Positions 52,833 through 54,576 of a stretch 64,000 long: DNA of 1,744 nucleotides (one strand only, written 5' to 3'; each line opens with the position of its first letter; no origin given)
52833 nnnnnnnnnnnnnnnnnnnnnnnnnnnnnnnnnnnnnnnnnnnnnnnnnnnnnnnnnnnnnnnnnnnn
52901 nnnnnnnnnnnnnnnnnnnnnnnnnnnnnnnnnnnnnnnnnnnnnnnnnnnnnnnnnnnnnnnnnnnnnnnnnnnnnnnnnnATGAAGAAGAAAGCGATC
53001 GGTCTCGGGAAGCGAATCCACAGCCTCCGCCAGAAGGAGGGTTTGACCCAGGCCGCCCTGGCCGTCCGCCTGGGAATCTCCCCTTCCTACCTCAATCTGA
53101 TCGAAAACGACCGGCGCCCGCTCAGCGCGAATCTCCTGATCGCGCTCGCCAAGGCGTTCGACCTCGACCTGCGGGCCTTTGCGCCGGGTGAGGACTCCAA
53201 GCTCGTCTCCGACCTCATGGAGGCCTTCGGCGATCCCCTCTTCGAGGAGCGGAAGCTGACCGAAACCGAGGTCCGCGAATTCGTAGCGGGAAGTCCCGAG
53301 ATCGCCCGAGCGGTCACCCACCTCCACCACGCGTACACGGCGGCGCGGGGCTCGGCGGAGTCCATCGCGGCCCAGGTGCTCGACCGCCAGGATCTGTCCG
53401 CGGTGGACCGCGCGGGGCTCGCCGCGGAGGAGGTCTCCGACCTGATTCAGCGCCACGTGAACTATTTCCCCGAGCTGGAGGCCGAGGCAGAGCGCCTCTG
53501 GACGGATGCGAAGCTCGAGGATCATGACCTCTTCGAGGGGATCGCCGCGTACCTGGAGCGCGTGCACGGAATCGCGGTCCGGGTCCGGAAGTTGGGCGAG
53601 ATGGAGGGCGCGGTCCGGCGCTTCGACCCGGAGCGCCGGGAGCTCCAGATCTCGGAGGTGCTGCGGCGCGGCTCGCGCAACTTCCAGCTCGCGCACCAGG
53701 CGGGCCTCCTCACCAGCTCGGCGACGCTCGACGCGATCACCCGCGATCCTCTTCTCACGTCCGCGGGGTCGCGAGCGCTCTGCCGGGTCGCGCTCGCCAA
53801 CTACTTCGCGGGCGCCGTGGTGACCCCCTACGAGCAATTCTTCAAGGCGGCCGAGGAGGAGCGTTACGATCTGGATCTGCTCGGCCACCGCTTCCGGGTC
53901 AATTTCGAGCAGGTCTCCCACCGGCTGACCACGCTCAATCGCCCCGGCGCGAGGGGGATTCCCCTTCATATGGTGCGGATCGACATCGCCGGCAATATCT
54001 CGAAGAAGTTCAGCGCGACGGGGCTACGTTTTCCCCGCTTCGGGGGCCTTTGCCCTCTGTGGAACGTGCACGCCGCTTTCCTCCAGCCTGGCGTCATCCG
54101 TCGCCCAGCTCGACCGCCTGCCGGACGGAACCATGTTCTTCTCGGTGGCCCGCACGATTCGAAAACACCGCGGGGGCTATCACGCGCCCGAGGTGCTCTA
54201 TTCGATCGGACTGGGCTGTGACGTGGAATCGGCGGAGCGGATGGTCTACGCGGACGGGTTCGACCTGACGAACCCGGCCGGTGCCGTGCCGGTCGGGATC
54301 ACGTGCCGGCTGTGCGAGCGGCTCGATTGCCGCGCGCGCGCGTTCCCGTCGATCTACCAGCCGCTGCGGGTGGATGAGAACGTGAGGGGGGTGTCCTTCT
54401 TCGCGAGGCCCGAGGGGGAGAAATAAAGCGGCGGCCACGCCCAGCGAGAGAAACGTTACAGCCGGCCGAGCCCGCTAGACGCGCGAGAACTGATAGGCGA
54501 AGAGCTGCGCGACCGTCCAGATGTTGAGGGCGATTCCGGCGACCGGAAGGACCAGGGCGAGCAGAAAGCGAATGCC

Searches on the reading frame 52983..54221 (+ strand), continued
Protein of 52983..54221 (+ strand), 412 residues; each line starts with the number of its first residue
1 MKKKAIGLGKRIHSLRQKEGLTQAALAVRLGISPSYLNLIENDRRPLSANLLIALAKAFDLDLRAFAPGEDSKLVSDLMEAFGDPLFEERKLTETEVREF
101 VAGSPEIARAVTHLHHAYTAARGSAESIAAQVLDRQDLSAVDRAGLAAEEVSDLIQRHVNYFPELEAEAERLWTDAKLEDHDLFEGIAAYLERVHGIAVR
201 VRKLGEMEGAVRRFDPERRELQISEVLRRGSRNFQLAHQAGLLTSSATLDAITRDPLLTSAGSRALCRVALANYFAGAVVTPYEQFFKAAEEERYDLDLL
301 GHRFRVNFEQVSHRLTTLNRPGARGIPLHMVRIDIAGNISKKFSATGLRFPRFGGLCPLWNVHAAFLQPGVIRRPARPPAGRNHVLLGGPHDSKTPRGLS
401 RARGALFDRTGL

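Call 37: search_dna_similar(query=P0001, collection=plasmids, mode=protein, max_rows=40, max_evalue=1e-30)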
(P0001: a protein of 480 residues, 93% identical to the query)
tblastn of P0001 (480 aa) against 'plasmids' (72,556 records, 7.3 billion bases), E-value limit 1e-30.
Records with a match: 228; places in all: 243; records where one place covers at least 80% of the query: 225.
Best place of each record, by identity: <60% 228.
By first word of the organism name: Sinorhizobium 82; Rhizobium 24; Azospirillum 18; Streptomyces 16; Paracoccus 14; Ensifer 10; Rhodovulum 6; Shinella 6; Bartonella 5; Mesorhizobium 4; and 30 more.
By predicted mobility (MOB-suite, as given by PLSDB): non-mobilizable 122; mobilizable 70; conjugative 36.
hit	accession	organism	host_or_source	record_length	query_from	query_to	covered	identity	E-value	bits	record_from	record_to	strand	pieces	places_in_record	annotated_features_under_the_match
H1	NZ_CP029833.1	Azospirillum ramasamyi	single cell,Cow dung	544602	1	479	100%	47.4%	7e-132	428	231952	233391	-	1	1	short-chain fatty acyl-CoA regulator family protein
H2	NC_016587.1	Azospirillum lipoferum 4B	-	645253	1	479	100%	47.0%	2e-131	426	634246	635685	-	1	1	short-chain fatty acyl-CoA regulator family protein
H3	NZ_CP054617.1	Azospirillum oryzae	cell culture,soil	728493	1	479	100%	47.0%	3e-130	423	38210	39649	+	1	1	short-chain fatty acyl-CoA regulator family protein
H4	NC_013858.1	Azospirillum sp. B510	-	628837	1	471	98%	46.9%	1e-128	418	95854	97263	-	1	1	short-chain fatty acyl-CoA regulator family protein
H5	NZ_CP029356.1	Azospirillum thermophilum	cell culture,hot spring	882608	1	478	100%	44.2%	3e-115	380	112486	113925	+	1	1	short-chain fatty acyl-CoA regulator family protein | TetR/AcrR family transcriptional regulator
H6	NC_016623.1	Azospirillum lipoferum 4B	-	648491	1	469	98%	44.6%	3e-116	383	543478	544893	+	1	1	short-chain fatty acyl-CoA regulator family protein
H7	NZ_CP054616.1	Azospirillum oryzae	cell culture,soil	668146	1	469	98%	44.6%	2e-117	386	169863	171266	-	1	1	short-chain fatty acyl-CoA regulator family protein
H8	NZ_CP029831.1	Azospirillum ramasamyi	single cell,Cow dung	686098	1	469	98%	44.2%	7e-117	385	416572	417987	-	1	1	short-chain fatty acyl-CoA regulator family protein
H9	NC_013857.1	Azospirillum sp. B510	-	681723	1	468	98%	44.3%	5e-115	379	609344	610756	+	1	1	short-chain fatty acyl-CoA regulator family protein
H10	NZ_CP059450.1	Azospirillum brasilense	Prokaryotes,soil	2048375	8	478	98%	43.9%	8e-114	376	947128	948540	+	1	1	none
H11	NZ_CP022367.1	Azospirillum sp. TSH58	single cell,paddy soils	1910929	8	478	98%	43.9%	2e-113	375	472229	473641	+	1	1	record has no annotation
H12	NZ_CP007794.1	Azospirillum argentinense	Triticum aestivum L.,Root,wheat ...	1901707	8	478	98%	43.9%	2e-113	375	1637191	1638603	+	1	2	record has no annotation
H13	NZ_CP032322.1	Azospirillum argentinense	soil sample,Agricultural field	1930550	8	478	98%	43.6%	3e-114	377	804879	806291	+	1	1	record has no annotation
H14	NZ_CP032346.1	Azospirillum brasilense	soil sample,Agricultural field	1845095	8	478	98%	43.6%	4e-114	377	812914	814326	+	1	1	record has no annotation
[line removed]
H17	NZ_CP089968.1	Cereibacter azotoformans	Owen's River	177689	2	473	98%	42.6%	1e-95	323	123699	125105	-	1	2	helix-turn-helix transcriptional regulator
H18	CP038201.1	Paracoccus ferrooxidans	single cell,bioreactor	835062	2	478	99%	42.1%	6e-95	322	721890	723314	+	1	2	XRE family transcriptional regulator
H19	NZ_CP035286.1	Paracoccus versutus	whole organism,soil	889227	8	478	98%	42.5%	5e-95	322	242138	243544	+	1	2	helix-turn-helix transcriptional regulator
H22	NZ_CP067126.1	Paracoccus alcaliphilus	whole organism,soil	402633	2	478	99%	41.7%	1e-97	329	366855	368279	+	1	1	short-chain fatty acyl-CoA regulator family protein | hypothetical protein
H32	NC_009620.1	Sinorhizobium medicae WSM419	-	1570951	5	469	97%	42.7%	3e-99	333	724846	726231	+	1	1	none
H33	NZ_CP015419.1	Rhodovulum sulfidophilum DSM 1374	cell culture,marine mud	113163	8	479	98%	42.0%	4e-92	313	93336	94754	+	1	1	helix-turn-helix transcriptional regulator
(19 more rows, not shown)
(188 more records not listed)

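Call 38: get_annotated_region(hit=H1, flank=4500)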
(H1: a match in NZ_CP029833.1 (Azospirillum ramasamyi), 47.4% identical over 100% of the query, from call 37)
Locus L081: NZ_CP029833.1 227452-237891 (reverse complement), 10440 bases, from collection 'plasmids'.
description: Azospirillum ramasamyi strain M2T2B2 plasmid unnamed3, complete sequence
organism: Azospirillum ramasamyi (NCBI taxid 682998)
taxonomy: Bacteria; Pseudomonadota; Alphaproteobacteria; Rhodospirillales; Azospirillaceae; Azospirillum; Azospirillum ramasamyi
host: -; source: single cell,Cow dung; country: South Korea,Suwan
typing (MOB-suite, as given by PLSDB): non-mobilizable
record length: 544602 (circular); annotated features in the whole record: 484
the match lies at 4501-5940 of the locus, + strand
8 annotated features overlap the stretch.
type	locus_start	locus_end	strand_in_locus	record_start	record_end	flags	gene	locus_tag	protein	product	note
CDS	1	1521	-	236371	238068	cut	-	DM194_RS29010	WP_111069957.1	methyl-accepting chemotaxis protein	-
CDS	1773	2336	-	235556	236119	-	-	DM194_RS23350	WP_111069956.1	DJ-1/PfpI family protein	-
CDS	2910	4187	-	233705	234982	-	aceA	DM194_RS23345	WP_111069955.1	isocitrate lyase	GO:0019752 - carboxylic acid metabolic process [Evidence IEA]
CDS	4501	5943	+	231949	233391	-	-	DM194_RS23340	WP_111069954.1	short-chain fatty acyl-CoA regulator family protein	-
CDS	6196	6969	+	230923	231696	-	-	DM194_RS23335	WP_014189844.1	ferredoxin--NADP reductase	-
CDS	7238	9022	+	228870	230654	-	-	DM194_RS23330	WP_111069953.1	glycosyl hydrolase family 17 protein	GO:0005975 - carbohydrate metabolic process [Evidence IEA]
CDS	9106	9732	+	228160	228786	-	-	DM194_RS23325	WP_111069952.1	LysE family translocator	-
CDS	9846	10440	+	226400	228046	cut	-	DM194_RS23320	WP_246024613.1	response regulator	-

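Call 39: get_annotated_region(hit=H19, flank=4500)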
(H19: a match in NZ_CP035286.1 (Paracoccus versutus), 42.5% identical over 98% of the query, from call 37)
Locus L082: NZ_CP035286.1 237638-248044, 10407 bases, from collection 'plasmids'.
description: Paracoccus versutus strain UW1 plasmid pTAV3, complete sequence
organism: Paracoccus versutus (NCBI taxid 34007)
taxonomy: Bacteria; Pseudomonadota; Alphaproteobacteria; Rhodobacterales; Paracoccaceae; Paracoccus; Paracoccus versutus
host: -; source: whole organism,soil; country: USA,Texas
typing (MOB-suite, as given by PLSDB): non-mobilizable; replicon rep_cluster_229
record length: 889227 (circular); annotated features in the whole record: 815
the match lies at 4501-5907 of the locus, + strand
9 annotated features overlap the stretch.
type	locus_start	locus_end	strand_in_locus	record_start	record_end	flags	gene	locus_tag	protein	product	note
CDS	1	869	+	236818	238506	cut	xrtE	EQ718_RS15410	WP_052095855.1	exosortase E/protease, VPEID-CTERM system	GO:0043687 - post-translational protein modification [Evidence IEA]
CDS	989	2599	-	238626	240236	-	-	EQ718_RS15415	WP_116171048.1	isocitrate lyase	GO:0019752 - carboxylic acid metabolic process [Evidence IEA]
CDS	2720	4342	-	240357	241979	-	aceB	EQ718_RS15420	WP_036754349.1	malate synthase A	GO:0006099 - tricarboxylic acid cycle [Evidence IEA]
CDS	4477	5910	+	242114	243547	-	-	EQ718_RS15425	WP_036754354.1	helix-turn-helix transcriptional regulator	-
CDS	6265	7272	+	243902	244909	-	-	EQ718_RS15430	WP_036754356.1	ABC transporter substrate-binding protein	-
CDS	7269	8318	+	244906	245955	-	-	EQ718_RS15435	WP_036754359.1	iron ABC transporter permease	-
CDS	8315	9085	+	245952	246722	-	-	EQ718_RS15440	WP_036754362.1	ABC transporter ATP-binding protein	-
CDS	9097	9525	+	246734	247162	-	-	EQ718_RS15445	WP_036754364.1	pseudoazurin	-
CDS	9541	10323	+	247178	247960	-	-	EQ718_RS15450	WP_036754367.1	methyltransferase domain-containing protein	-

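Call 40: get_annotated_region(hit=H22, flank=4500)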
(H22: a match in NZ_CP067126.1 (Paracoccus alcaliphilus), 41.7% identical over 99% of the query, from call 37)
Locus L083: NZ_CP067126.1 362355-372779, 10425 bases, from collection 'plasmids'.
description: Paracoccus alcaliphilus strain TK 1015 = DSM 8512 plasmid p402633, complete sequence
organism: Paracoccus alcaliphilus (NCBI taxid 34002)
taxonomy: Bacteria; Pseudomonadota; Alphaproteobacteria; Rhodobacterales; Paracoccaceae; Paracoccus; Paracoccus alcaliphilus
host: -; source: whole organism,soil; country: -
typing (MOB-suite, as given by PLSDB): non-mobilizable
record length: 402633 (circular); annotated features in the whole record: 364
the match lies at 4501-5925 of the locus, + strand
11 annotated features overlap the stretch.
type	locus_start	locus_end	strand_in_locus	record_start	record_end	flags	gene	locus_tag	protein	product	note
CDS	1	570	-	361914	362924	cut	-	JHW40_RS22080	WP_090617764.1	ABC transporter substrate-binding protein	-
CDS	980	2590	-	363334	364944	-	-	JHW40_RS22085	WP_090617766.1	isocitrate lyase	GO:0019752 - carboxylic acid metabolic process [Evidence IEA]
CDS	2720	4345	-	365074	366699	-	aceB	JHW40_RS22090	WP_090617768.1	malate synthase A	GO:0006099 - tricarboxylic acid cycle [Evidence IEA]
CDS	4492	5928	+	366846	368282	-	-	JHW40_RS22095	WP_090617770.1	short-chain fatty acyl-CoA regulator family protein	-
CDS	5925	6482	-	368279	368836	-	-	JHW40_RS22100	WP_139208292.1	hypothetical protein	-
CDS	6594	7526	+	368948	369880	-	-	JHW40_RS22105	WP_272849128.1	IS5 family transposase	-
CDS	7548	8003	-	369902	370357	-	-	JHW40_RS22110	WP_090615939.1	transposase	GO:0006313 - DNA transposition [Evidence IEA]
CDS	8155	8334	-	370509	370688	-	-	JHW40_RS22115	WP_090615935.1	hypothetical protein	-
CDS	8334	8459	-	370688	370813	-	-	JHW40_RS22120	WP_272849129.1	hypothetical protein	-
CDS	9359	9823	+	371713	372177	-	-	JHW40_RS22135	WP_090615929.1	hypothetical protein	-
CDS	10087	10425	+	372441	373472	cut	-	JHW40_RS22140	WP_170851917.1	glycosyltransferase family 2 protein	-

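Call 50: get_annotated_region(hit=H17, flank=2500)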
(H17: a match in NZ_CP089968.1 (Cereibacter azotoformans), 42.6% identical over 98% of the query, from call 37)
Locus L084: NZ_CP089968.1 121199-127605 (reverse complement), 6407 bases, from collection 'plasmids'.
description: Cereibacter azotoformans strain ORIO plasmid pORIO2, complete sequence
organism: Cereibacter azotoformans (NCBI taxid 43057)
taxonomy: Bacteria; Pseudomonadota; Alphaproteobacteria; Rhodobacterales; Paracoccaceae; Cereibacter; Cereibacter azotoformans
host: -; source: Owen's River; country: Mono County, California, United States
typing (MOB-suite, as given by PLSDB): conjugative; replicon rep_cluster_579; relaxase MOBF; mating-pair formation MPF_F
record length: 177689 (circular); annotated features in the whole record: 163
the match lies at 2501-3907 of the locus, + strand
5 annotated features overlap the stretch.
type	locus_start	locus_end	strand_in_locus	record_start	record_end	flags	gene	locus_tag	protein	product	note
CDS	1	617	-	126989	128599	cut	-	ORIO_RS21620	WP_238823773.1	isocitrate lyase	GO:0019752 - carboxylic acid metabolic process [Evidence IEA]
CDS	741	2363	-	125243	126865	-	aceB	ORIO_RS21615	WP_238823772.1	malate synthase A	GO:0006099 - tricarboxylic acid cycle [Evidence IEA]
CDS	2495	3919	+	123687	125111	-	-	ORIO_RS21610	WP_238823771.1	helix-turn-helix transcriptional regulator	-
CDS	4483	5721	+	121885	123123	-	-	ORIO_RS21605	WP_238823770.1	aromatic ring-hydroxylating dioxygenase subunit alpha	-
CDS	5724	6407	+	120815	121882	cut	-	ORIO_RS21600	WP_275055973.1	hybrid-cluster NAD(P)-dependent oxidoreductase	-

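Call 51: get_annotated_region(hit=H33, flank=2500)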
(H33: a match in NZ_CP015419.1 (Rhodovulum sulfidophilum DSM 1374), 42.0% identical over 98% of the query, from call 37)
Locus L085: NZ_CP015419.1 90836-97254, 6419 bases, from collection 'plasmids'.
description: Rhodovulum sulfidophilum DSM 1374 plasmid unnamed1, complete sequence
organism: Rhodovulum sulfidophilum DSM 1374 (NCBI taxid 1188256)
taxonomy: Bacteria; Pseudomonadota; Alphaproteobacteria; Rhodobacterales; Paracoccaceae; Rhodovulum; Rhodovulum sulfidophilum; Rhodovulum sulfidophilum DSM 1374
host: -; source: cell culture,marine mud; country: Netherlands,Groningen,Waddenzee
typing (MOB-suite, as given by PLSDB): non-mobilizable; replicon rep_cluster_565
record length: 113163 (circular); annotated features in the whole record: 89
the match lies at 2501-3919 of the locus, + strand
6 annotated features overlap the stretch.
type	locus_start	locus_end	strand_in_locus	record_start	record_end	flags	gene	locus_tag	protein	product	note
CDS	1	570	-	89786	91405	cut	-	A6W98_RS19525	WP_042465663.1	isocitrate lyase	GO:0019752 - carboxylic acid metabolic process [Evidence IEA]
CDS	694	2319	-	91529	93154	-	aceB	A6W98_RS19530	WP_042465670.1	malate synthase A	GO:0006099 - tricarboxylic acid cycle [Evidence IEA]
CDS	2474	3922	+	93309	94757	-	-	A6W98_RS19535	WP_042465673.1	helix-turn-helix transcriptional regulator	-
CDS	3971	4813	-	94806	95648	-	-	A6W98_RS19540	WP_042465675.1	metal ABC transporter permease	GO:0030001 - metal ion transport [Evidence IEA]; GO:0055085 - transmembrane transport [Evidence IEA]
CDS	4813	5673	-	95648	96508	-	-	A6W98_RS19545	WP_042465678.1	metal ABC transporter permease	GO:0030001 - metal ion transport [Evidence IEA]; GO:0055085 - transmembrane transport [Evidence IEA]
CDS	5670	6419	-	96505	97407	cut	-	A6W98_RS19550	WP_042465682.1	manganese/iron ABC transporter ATP-binding protein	-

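Call 52: get_annotated_region(hit=H32, flank=2500)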
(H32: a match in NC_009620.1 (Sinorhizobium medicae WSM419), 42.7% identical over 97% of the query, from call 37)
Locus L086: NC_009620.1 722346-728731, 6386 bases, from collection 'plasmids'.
description: Sinorhizobium medicae WSM419 plasmid pSMED01, complete sequence
organism: Sinorhizobium medicae WSM419 (NCBI taxid 366394)
taxonomy: Bacteria; Pseudomonadota; Alphaproteobacteria; Hyphomicrobiales; Rhizobiaceae; Sinorhizobium; Sinorhizobium medicae; Sinorhizobium medicae WSM419
host: -; source: -; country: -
typing (MOB-suite, as given by PLSDB): mobilizable; relaxase MOBQ
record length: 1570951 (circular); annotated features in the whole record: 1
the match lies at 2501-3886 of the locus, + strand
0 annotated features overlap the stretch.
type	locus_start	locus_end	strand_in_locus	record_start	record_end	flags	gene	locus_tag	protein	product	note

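Call 53: get_annotated_region(hit=H18, flank=2500)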
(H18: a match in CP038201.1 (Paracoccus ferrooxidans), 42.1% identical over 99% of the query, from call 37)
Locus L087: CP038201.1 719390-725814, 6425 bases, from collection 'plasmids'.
description: Paracoccus ferrooxidans strain NCCB 100066 plasmid pFER3, complete sequence
organism: Paracoccus ferrooxidans (NCBI taxid 327104)
taxonomy: Bacteria; Pseudomonadota; Alphaproteobacteria; Rhodobacterales; Paracoccaceae; Paracoccus; Paracoccus ferrooxidans
host: -; source: single cell,bioreactor; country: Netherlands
typing (MOB-suite, as given by PLSDB): non-mobilizable; replicon rep_cluster_229
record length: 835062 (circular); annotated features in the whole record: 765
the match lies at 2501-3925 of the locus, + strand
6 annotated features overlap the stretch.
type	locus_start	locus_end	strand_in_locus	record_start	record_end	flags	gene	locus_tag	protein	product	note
CDS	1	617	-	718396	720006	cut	-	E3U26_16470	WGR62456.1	isocitrate lyase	-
CDS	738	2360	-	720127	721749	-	aceB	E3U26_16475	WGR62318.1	malate synthase A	-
CDS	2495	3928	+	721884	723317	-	-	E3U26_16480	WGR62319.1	XRE family transcriptional regulator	-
CDS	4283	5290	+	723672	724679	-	-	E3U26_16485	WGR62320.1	ABC transporter substrate-binding protein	-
CDS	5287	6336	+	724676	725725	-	-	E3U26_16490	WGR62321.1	iron ABC transporter permease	-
CDS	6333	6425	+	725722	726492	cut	-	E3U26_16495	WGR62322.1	ABC transporter ATP-binding protein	-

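Call 57: search_solved_structures(query=P0001, max_evalue=0.00001)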
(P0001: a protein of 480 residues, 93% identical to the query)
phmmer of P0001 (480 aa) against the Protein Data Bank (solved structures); distinct sequences matched with E-value up to 0.00001: 4.
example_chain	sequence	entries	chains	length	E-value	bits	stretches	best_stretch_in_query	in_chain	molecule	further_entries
6cyy_A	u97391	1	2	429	1.5e-82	281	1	66-468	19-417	HTH-type transcriptional regulator PrpR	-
6cyj_A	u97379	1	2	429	1.6e-82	281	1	66-468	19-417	HTH-type transcriptional regulator PrpR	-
6cz6_A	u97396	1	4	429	2.1e-82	280.6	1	66-468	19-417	HTH-type transcriptional regulator PrpR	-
6d2s_A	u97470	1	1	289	6.5e-65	222.9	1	147-428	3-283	HTH-type transcriptional regulator PrpR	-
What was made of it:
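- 52983..54426 (+): ScfR/RamB-like regulator gene with a 1-nt insertion near 54101. The C-terminal 97 aa continue in another frame (54133-54426). PrpR match at E=1e-82 (call 57).
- Closest known: Mycobacterium tuberculosis PrpR/RamB operators. Same: Same protein family and fold (PrpR E=1e-82, call 57) and the same C-X2-C-X4-C Fe-S motif.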

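Call 71: find_encoding_contigs(protein=P0001, flank=2500, max_places=2)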
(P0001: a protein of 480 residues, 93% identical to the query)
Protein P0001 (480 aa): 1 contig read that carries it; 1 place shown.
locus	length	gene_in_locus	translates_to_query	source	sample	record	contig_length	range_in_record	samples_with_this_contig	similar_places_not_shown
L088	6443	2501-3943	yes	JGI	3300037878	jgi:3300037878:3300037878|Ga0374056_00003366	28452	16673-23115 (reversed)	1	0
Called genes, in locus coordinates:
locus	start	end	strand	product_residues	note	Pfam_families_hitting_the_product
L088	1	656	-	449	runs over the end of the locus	-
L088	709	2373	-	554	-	PF20656:MS_N, PF01274:MS_TIM-barrel, PF20659:MS_C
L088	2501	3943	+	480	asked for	PF01381:HTH_3, PF12844:HTH_19, PF13560:HTH_31, PF06114:Peptidase_M78, PF09856:ScfRs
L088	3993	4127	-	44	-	-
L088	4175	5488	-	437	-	PF01979:Amidohydro_1, PF07969:Amidohydro_3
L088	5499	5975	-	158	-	-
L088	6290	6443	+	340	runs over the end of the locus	PF01103:Omp85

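Call 72: find_encoding_contigs(protein=P0002, flank=2500, max_places=2)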
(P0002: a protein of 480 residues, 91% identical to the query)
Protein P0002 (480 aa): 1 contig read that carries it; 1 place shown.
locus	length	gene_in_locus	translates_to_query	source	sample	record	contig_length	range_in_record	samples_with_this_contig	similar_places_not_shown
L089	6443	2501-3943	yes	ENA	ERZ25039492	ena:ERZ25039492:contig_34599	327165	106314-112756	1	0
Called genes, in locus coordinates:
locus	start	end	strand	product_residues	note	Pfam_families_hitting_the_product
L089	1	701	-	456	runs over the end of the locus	PF00463:ICL, PF13714:PEP_mutase, PF00463:ICL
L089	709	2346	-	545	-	PF20656:MS_N, PF01274:MS_TIM-barrel, PF20659:MS_C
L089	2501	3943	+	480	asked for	PF01381:HTH_3, PF12844:HTH_19, PF13560:HTH_31, PF06114:Peptidase_M78, PF09856:ScfRs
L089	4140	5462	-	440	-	PF01979:Amidohydro_1, PF07969:Amidohydro_3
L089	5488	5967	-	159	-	-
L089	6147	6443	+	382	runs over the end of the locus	PF01103:Omp85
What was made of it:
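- The closest relatives have intact aceB and regulator genes (calls 71, 72).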

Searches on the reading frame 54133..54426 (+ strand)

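Call 8: search_protein_families(library=pfam, proteins=[window:54133-54426:+], max_evalue=0.01)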
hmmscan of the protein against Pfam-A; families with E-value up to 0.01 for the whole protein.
window:54133-54426:+ (97 aa): 1 family
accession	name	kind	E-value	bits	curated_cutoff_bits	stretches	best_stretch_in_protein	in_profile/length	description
PF09856.14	ScfRs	-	5.8e-29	101.4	24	1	2-90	69-157/157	Short-chain fatty acyl coenzyme A regulator, C-terminal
